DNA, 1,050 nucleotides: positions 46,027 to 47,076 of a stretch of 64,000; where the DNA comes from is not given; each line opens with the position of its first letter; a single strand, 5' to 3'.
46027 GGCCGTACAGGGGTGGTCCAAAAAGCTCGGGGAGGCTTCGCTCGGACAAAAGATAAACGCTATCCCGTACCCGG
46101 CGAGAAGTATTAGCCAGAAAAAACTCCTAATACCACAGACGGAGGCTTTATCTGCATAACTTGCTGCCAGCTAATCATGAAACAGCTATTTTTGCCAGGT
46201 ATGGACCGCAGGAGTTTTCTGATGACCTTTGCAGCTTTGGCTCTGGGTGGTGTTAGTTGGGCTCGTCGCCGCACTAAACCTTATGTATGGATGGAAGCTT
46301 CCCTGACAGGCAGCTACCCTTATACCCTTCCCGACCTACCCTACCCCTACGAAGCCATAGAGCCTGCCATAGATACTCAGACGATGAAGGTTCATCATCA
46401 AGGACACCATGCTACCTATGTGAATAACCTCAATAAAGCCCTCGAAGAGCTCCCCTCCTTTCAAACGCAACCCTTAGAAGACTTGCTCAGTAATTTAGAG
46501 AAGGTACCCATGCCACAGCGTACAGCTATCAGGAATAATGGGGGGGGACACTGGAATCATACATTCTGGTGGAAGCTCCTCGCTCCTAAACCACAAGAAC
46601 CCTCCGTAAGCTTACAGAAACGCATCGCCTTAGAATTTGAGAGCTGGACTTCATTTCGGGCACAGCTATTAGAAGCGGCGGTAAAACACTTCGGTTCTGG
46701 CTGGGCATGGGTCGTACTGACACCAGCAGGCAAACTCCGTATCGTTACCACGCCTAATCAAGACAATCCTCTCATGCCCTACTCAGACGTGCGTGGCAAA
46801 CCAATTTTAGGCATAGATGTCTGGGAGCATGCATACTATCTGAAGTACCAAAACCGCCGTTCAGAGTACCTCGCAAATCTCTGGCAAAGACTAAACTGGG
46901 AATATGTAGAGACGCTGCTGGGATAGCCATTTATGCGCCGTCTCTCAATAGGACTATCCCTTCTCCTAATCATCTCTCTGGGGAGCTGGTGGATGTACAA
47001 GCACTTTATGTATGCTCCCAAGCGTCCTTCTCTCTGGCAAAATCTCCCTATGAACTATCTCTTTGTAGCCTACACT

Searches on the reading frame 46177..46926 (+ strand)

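Call 54: search_protein_families(library=pfam, proteins=[window:46177-46926:+], max_evalue=0.0001)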
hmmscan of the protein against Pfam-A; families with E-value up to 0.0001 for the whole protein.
window:46177-46926:+ (249 aa): 2 families
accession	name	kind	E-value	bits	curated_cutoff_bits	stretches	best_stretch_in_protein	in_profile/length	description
PF02777.23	Sod_Fe_C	-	1.1e-35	122.2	20.9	1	143-245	2-100/102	Iron/manganese superoxide dismutases, C-terminal domain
PF00081.27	Sod_Fe_N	-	1.7e-30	105.8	27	1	49-135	2-81/82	Iron/manganese superoxide dismutases, alpha-hairpin domain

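Call 58: search_protein_families(library=ncbifam, proteins=[window:46177-46926:+], max_evalue=0.00001)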
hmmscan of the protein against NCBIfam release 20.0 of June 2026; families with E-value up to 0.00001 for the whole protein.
window:46177-46926:+ (249 aa): 3 families
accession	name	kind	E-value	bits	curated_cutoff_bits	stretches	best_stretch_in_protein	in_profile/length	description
NF008177.0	PRK10925.1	equivalog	3.4e-66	223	363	1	49-242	3-196/206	superoxide dismutase [Mn]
NF007832.0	PRK10543.1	equivalog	8.6e-50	169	348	1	49-246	3-189/193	superoxide dismutase [Fe]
NF041312.1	Superox_dis_Halo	equivalog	1.7e-35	122.8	300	1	51-245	2-185/196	superoxide dismutase [Mn]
